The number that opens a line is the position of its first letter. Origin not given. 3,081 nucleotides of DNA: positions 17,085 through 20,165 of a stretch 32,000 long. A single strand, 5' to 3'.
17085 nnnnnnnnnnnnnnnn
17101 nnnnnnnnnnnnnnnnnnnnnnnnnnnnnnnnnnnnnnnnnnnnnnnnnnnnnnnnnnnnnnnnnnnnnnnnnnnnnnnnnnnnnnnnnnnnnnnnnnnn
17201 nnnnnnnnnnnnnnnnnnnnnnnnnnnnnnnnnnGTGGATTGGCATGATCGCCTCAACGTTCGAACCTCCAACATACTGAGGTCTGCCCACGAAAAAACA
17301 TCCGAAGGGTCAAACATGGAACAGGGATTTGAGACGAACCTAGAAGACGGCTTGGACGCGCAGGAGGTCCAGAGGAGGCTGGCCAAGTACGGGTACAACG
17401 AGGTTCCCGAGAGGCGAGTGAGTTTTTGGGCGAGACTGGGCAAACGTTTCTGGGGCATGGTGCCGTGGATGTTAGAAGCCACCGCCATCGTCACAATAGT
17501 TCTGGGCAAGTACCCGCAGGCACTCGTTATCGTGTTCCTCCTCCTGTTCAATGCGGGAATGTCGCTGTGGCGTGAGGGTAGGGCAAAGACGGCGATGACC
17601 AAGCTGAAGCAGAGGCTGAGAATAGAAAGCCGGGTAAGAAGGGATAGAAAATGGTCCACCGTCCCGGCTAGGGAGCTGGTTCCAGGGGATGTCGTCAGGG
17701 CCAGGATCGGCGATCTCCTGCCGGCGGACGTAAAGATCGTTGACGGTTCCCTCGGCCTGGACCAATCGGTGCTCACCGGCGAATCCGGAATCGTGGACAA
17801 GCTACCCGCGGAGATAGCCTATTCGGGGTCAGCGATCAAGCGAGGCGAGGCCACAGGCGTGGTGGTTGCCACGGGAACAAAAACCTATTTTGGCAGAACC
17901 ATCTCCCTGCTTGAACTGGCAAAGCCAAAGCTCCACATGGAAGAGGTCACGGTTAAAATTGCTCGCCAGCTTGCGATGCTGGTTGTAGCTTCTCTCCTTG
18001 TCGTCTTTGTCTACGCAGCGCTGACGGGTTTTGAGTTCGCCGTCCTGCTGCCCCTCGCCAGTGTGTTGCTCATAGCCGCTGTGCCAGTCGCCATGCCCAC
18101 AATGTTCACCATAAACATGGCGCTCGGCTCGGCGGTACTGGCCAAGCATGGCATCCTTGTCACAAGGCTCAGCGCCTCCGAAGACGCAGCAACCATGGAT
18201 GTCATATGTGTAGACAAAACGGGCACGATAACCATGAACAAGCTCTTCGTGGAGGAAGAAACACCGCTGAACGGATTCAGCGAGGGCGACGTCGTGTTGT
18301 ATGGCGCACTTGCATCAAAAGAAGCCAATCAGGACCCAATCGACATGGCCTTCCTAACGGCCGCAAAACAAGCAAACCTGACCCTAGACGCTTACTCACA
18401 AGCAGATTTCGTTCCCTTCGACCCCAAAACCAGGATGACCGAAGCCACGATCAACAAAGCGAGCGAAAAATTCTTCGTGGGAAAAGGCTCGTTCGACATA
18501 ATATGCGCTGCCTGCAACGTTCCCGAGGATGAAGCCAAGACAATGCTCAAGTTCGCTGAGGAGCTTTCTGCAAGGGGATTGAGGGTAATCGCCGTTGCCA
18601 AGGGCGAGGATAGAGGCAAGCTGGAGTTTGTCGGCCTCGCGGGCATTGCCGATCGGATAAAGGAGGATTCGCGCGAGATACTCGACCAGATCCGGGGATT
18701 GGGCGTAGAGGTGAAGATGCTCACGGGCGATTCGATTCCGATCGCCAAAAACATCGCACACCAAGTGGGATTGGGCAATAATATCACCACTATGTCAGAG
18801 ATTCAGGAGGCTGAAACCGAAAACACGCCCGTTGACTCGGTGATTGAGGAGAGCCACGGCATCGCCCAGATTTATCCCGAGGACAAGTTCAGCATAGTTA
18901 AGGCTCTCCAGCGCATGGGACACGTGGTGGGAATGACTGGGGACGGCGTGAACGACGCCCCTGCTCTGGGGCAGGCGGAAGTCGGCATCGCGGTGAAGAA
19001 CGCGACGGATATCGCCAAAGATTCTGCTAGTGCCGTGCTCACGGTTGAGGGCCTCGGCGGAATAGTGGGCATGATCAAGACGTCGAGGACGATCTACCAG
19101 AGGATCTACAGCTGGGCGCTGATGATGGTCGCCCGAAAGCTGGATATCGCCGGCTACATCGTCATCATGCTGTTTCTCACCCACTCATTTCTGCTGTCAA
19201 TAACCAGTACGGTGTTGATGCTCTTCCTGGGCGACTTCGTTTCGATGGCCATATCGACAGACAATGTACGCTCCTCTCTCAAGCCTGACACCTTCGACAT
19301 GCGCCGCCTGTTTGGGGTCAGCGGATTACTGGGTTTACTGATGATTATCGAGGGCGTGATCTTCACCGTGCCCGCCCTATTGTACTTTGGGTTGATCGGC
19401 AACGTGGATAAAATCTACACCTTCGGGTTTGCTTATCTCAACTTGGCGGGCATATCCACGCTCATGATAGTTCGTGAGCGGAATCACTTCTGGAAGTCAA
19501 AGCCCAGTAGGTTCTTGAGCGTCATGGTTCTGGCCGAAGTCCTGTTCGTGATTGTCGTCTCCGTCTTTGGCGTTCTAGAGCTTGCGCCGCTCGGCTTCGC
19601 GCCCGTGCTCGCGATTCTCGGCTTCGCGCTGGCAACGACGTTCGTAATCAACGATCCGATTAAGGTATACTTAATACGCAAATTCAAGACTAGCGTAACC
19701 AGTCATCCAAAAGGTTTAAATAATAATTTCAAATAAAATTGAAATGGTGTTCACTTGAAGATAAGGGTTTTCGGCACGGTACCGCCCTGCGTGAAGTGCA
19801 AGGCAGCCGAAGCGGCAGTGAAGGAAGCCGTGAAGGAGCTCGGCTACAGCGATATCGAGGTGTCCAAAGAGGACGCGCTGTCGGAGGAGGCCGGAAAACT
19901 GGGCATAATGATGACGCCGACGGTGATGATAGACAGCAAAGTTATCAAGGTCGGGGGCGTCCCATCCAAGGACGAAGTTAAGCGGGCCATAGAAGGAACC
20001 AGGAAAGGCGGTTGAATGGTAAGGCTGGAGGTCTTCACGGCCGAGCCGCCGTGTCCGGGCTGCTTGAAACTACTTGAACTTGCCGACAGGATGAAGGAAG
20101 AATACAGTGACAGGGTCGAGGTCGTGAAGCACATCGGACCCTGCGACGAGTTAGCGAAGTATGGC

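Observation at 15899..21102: A ~5.1-kb segment downstream of tRNA-Leu(CAA), bounded by a 29-nt direct repeat of the tRNA 3' end: an integrase-less integrated island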

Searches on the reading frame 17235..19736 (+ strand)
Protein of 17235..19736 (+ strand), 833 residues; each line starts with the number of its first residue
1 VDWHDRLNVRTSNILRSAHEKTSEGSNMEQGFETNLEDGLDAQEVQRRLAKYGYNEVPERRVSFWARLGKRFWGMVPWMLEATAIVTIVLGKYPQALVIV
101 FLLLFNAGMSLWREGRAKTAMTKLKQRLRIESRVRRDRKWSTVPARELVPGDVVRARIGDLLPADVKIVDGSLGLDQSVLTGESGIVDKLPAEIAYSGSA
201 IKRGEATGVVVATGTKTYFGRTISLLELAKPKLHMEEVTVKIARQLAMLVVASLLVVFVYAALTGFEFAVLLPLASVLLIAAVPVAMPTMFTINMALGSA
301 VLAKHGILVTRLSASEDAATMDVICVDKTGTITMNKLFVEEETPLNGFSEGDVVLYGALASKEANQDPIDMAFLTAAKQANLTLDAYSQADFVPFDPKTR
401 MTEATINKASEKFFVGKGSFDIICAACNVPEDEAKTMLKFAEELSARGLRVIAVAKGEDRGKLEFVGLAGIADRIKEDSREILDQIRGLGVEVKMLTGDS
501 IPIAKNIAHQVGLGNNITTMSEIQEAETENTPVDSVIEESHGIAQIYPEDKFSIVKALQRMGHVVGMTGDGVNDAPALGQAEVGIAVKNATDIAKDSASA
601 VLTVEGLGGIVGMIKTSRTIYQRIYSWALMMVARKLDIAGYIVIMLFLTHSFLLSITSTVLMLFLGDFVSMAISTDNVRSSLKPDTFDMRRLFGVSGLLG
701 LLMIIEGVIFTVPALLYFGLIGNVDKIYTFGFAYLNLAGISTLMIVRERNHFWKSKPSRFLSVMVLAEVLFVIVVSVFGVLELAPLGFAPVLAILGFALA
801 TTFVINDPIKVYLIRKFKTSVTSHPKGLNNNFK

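Call 7: search_protein_families(library=pfam, proteins=[window:17235-19736:+], max_evalue=0.01)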
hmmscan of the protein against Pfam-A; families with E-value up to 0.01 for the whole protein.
window:17235-19736:+ (833 aa): 4 families
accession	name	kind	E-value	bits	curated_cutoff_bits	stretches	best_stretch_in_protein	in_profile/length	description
PF00122.25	E1-E2_ATPase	-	2.1e-39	135.3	28.1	1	131-305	6-181/181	E1-E2 ATPase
PF00702.32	Hydrolase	-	9.8e-17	62.4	26.4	1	321-581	1-190/191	haloacid dehalogenase-like hydrolase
PF00690.31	Cation_ATPase_N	-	5.3e-13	48.9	20.4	1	30-86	11-68/69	Cation transporter/ATPase, N-terminus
PF08282.18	Hydrolase_3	-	2.8e-05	24.4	20.9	1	567-611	208-252/255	haloacid dehalogenase-like hydrolase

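Call 27: find_encoding_contigs(protein=window:17235-19736:+, flank=10000, max_places=8)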
Protein window:17235-19736:+ (833 aa): no gene with exactly this product is on record in the collection.

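Call 30: find_homologous_proteins(query=window:17235-19736:+, max_evalue=1e-30)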
Query window:17235-19736:+ (833 aa): 7117 proteins with E <= 1e-30 among 8000 candidates; the best 120 are listed.
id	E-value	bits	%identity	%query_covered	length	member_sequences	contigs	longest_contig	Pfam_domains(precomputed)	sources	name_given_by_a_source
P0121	0.0e+0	1751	100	97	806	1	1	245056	PF00702.33,PF08282.19,PF00690.32,PF00122.26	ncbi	-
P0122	0.0e+0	1566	89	95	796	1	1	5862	PF00702.33,PF00690.32,PF00122.26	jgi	jgi:H+-transporting ATPase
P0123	0.0e+0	1562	89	95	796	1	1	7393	PF00702.33,PF00690.32,PF00122.26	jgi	jgi:H+-transporting ATPase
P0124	0.0e+0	1549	89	95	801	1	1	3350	PF00702.33,PF00690.32,PF00122.26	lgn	-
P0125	0.0e+0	1541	88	94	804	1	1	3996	PF00702.33,PF13246.13,PF08282.19,PF00690.32,PF00122.26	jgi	-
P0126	0.0e+0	1533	88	95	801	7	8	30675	PF00702.33,PF08282.19,PF00690.32,PF00122.26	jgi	jgi:H+-transporting ATPase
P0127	0.0e+0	1529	87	95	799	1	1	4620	PF00702.33,PF08282.19,PF00690.32,PF00122.26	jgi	jgi:H+-transporting ATPase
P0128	0.0e+0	1522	87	95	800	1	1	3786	PF00702.33,PF13246.13,PF00690.32,PF00122.26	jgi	jgi:H+-transporting ATPase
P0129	0.0e+0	1516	87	94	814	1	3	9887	PF00702.33,PF00690.32,PF00122.26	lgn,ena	-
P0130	0.0e+0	1514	87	95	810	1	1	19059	PF00702.33,PF08282.19,PF00690.32,PF00122.26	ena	-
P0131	0.0e+0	1504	86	95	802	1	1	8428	PF00702.33,PF08282.19,PF00690.32,PF00122.26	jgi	jgi:H+-transporting ATPase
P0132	0.0e+0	1494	86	95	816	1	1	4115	PF00702.33,PF08282.19,PF00690.32,PF00122.26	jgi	-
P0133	0.0e+0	1489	84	95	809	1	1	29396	PF00702.33,PF00690.32,PF00122.26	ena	-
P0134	0.0e+0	1487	85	95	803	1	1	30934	PF00702.33,PF08282.19,PF00690.32,PF00122.26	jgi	jgi:H+-transporting ATPase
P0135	0.0e+0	1486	84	95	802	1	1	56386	PF00702.33,PF00690.32,PF00122.26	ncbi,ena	-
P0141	0.0e+0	1477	84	95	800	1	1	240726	PF00702.33,PF00690.32,PF00122.26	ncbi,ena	-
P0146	0.0e+0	1471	84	95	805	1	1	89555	PF00702.33,PF00690.32,PF00122.26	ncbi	-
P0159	0.0e+0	1458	83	96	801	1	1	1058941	PF00702.33,PF08282.19,PF00690.32,PF00122.26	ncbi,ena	-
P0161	0.0e+0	1457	83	95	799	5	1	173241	PF00702.33,PF08282.19,PF00690.32,PF00122.26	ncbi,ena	-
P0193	0.0e+0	1427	81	95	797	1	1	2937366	PF00702.33,PF00690.32,PF00122.26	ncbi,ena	-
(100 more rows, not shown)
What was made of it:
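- Checked: The ATPase as called in public records is 806 aa, starting at 17316 (call 30).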

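Call 34: find_encoding_contigs(protein=P0126, flank=10000, max_places=4)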
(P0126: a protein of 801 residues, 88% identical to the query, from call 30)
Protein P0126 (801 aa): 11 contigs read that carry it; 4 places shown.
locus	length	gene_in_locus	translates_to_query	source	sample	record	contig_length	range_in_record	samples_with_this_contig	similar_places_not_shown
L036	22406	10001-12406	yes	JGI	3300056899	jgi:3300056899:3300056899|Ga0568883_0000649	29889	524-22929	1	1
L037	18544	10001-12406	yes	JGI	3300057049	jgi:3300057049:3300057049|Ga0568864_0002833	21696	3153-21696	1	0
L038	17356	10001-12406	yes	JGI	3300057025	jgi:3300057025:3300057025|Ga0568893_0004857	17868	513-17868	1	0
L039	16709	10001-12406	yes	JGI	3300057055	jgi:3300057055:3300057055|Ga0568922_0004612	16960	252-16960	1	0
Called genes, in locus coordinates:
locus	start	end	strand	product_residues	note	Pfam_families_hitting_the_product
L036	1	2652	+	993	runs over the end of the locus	PF00690:Cation_ATPase_N, PF00122:E1-E2_ATPase, PF00702:Hydrolase, PF13246:Cation_ATPase, PF00689:Cation_ATPase_C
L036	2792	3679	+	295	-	-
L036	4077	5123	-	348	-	PF00899:ThiF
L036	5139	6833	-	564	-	PF04675:DNA_ligase_A_N, PF01068:DNA_ligase_A_M, PF09414:RNA_ligase (weak), PF04679:DNA_ligase_A_C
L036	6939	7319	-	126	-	PF13424:TPR_12, PF00515:TPR_1 (faint), PF07719:TPR_2 (faint), PF12895:ANAPC3 (faint), PF13174:TPR_6 (faint), PF13181:TPR_8 (faint), PF13374:TPR_10 (faint), PF13432:TPR_16 (weak)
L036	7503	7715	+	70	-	-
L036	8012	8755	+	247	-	PF00303:Thymidylat_synt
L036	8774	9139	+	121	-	-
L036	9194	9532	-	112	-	PF01022:HTH_5, PF12840:HTH_20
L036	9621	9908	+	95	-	PF13187:Fer4_9 (faint), PF00037:Fer4 (faint), PF12797:Fer4_2 (faint), PF12837:Fer4_6 (faint), PF13237:Fer4_10 (weak), PF14697:Fer4_21 (weak), PF12838:Fer4_7, PF13484:Fer4_16 (faint)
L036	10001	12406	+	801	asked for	PF00690:Cation_ATPase_N, PF00122:E1-E2_ATPase, PF00702:Hydrolase, PF08282:Hydrolase_3 (faint)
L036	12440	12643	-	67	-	-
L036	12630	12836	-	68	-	-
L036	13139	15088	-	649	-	PF00122:E1-E2_ATPase, PF00702:Hydrolase, PF08282:Hydrolase_3 (faint)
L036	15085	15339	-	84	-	PF00403:HMA, PF19991:HMA_2 (faint)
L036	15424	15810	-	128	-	PF01022:HTH_5, PF12840:HTH_20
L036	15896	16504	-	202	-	-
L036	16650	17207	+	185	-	PF00293:NUDIX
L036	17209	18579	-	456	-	PF00753:Lactamase_B, PF00581:Rhodanese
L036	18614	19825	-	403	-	PF04282:DUF438, PF01814:Hemerythrin, PF08448:PAS_4 (faint), PF13596:PAS_10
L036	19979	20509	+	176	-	PF23100:DUF2096_N (weak)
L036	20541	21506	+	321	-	PF01112:Asparaginase_2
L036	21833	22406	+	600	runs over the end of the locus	PF04068:Fer4_RLI (weak), PF13237:Fer4_10 (faint), PF25160:LdpA_Fe-S-bd (weak), PF00037:Fer4 (weak), PF00005:ABC_tran, PF02463:SMC_N (faint), PF07693:KAP_NTPase (faint), PF00005:ABC_tran, +2 more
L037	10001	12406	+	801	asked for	PF00690:Cation_ATPase_N, PF00122:E1-E2_ATPase, PF00702:Hydrolase, PF08282:Hydrolase_3 (faint)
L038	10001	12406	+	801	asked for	PF00690:Cation_ATPase_N, PF00122:E1-E2_ATPase, PF00702:Hydrolase, PF08282:Hydrolase_3 (faint)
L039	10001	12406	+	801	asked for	PF00690:Cation_ATPase_N, PF00122:E1-E2_ATPase, PF00702:Hydrolase, PF08282:Hydrolase_3 (faint)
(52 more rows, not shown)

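Call 35: find_encoding_contigs(protein=P0123, flank=10000, max_places=2)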
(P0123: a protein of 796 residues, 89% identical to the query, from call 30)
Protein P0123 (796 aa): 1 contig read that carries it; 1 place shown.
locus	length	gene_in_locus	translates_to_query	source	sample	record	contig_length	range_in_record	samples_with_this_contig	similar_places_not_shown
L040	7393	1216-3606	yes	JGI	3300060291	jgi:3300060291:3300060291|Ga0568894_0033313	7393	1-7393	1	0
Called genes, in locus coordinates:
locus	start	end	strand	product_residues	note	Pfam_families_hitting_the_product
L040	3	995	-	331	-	?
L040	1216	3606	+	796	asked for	PF00690:Cation_ATPase_N, PF00122:E1-E2_ATPase, PF00702:Hydrolase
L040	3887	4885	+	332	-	PF01135:PCMT, PF13489:Methyltransf_23, PF01209:Ubie_methyltran, PF02353:CMAS (weak), PF13847:Methyltransf_31, PF08241:Methyltransf_11, PF08242:Methyltransf_12, PF13649:Methyltransf_25, +4 more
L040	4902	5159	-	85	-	-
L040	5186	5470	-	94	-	-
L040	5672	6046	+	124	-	PF14697:Fer4_21 (weak), PF12838:Fer4_7 (faint)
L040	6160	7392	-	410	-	?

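Call 66: search_protein_families(library=ncbifam, proteins=[window:17316-19736:+], max_evalue=0.001)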
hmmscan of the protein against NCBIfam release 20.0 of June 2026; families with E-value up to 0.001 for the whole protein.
window:17316-19736:+ (806 aa): 22 families
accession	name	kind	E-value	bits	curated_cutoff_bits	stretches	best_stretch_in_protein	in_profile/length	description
TIGR01647.1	ATPase-IIIA_H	equivalog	1.8e-203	677.8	615.5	1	12-750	1-754/755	plasma-membrane proton-efflux P-type ATPase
TIGR01522.1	ATPase-IIA2_Ca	equivalog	2.1e-86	290.5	798.3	1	5-600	16-653/854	calcium-transporting P-type ATPase, PMR1-type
TIGR01525.1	ATPase-IB_hvy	subfamily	2.1e-76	258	346.25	2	56-486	8-426/560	heavy metal translocating P-type ATPase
TIGR01524.1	ATPase-IIIB_Mg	equivalog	1.6e-75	254.6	610.75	1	9-676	30-745/867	magnesium-translocating P-type ATPase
TIGR01494.1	ATPase_P-type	subfamily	5.1e-74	249.4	62.3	2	71-486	1-365/478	HAD-IC family P-type ATPase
NF011702.0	PRK15122.1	subfamily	3.5e-69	233.7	975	2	166-647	245-753/907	magnesium-translocating P-type ATPase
TIGR01116.1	ATPase-IIA1_Ca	equivalog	2.2e-64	217.9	703.4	2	51-315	12-286/799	calcium-translocating P-type ATPase, SERCA-type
TIGR01517.1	ATPase-IIB_Ca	equivalog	2e-61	208.2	507.05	1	5-599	48-691/882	calcium-translocating P-type ATPase, PMCA-type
TIGR01523.1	ATPase-IID_K-Na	equivalog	9.4e-55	185.7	645.05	3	337-624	456-781/997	potassium/sodium efflux P-type ATPase, fungal-type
TIGR01511.1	ATPase-IB1_Cu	subfamily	4.6e-54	184.2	397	3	69-362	46-324/542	copper-translocating P-type ATPase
TIGR01512.1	ATPase-IB2_Cd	subfamily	1.1e-53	182.7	313.5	3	55-315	7-255/494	cadmium family heavy metal-translocating P-type ATPase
TIGR01497.1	kdpB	equivalog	7.9e-50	169.6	527.9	2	76-491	77-490/675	potassium-transporting ATPase subunit KdpB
NF008262.1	PRK11033.1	equivalog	1e-45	156.5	1005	2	54-487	183-599/731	zinc/cadmium/mercury/lead-transporting ATPase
TIGR01657.1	P-ATPase-V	hypoth_equivalog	3.2e-45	154.1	618.25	3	10-313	137-467/1055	ATP13A2 family polyamine export P-type ATPase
TIGR01106.1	ATPase-IIC_X-K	subfamily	3.8e-41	140.9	946.1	2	2-313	26-363/997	Na,H/K antiporter P-type ATPase subunit alpha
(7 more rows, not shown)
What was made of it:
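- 17316..19736 (+): P3A-type (plasma-membrane proton-efflux type) P-type ATPase, 806 aa; the ORF could start as early as 17235. It occupies the variable middle of the operon. NCBIfam TIGR01647, 677.8 bits against a cut-off of 615.5 (call 66).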

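Call 76: list_cluster_members(proteins=[P0135, P0141, P0146, P0159, P0161, P0193, P0003, P0004, P0249, P0254])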
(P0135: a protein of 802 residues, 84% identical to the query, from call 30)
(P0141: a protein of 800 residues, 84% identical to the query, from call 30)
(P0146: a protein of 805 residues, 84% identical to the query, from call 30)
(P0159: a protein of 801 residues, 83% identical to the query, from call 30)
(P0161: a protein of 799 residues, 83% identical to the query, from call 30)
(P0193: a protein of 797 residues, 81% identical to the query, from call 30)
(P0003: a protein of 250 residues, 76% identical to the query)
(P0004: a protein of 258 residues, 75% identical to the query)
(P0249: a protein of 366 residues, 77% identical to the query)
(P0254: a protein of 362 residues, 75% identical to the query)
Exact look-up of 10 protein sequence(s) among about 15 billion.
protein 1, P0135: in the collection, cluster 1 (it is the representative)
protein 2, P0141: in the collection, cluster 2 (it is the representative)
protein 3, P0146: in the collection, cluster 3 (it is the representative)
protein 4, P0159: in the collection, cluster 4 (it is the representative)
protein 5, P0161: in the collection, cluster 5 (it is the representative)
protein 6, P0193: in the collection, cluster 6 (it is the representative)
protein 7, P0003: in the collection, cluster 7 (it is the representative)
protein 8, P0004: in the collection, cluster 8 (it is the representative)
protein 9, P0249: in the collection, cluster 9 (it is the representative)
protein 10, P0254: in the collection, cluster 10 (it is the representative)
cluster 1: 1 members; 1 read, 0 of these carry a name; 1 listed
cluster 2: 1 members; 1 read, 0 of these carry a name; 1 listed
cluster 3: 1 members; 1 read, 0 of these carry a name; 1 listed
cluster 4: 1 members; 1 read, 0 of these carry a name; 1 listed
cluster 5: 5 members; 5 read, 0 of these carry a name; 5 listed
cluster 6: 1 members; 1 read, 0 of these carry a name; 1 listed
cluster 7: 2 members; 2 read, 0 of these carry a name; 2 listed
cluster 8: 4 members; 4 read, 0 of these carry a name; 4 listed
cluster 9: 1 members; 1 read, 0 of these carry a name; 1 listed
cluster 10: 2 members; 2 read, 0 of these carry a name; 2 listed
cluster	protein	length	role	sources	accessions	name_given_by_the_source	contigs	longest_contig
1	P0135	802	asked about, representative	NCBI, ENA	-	-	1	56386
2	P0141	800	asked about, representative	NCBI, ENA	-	-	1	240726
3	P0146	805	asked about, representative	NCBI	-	-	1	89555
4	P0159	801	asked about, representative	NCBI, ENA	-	-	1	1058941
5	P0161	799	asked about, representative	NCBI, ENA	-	-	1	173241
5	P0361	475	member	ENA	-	-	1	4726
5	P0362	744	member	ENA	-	-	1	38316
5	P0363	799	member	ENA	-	-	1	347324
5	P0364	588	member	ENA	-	-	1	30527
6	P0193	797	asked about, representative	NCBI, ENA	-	-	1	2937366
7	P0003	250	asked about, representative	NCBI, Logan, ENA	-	-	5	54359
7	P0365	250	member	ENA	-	-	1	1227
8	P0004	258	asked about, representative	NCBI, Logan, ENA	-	-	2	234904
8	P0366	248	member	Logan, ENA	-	-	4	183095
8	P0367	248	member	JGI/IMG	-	-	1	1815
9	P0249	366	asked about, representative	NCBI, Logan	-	-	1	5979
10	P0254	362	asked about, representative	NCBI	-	-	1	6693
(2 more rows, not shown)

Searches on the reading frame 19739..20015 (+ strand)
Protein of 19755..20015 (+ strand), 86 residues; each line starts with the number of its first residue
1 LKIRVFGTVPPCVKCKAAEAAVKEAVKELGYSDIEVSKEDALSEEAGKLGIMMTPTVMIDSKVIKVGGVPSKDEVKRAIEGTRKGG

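Call 7: search_protein_families(library=pfam, proteins=[window:19739-19981:+], max_evalue=0.01)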
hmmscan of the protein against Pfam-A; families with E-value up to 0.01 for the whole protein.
window:19739-19981:+ (80 aa): 0 families

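Call 64: search_protein_families(library=phrogs, proteins=[window:19755-20015:+], max_evalue=0.1)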
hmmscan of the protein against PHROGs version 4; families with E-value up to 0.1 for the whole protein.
window:19755-20015:+ (86 aa): 1 family
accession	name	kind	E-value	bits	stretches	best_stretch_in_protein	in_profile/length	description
phrog_22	-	DNA, RNA and nucleotide metabolism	3.7e-10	41.1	1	1-80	71-145/162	thioredoxin domain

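Call 66: search_protein_families(library=ncbifam, proteins=[window:19755-20015:+], max_evalue=0.001)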
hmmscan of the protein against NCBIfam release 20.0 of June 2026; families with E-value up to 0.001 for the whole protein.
window:19755-20015:+ (86 aa): 5 families
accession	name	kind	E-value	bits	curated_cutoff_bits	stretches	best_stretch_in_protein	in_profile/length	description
TIGR00412.2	redox_disulf_2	subfamily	2.9e-15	56.4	62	1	2-79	1-74/75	MTH895/ArsE family thioredoxin-like protein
TIGR00411.1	redox_disulf_1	equivalog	1.8e-10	40.7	92.75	1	2-80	2-79/82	MJ0307 family thioredoxin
TIGR02196.1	GlrX_YruB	hypoth_equivalog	3.1e-05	24.4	88.55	1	8-64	6-61/74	glutaredoxin-like protein, YruB-family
TIGR02187.2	PDO_seleno_TRX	equivalog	0.00049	19.5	185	1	2-80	20-103/209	protein disulfide oxidoreductase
TIGR02194.1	GlrX_NrdH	subfamily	0.00067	19.8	85.75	1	8-70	5-65/72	glutaredoxin-like protein NrdH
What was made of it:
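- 19755..20015 (+): Thioredoxin-like protein 1 (86 aa, CVKC). Best NCBIfam match is TIGR00412 MTH895/ArsE-type, 56.4 bits, below the cut-off of 62 (call 66).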
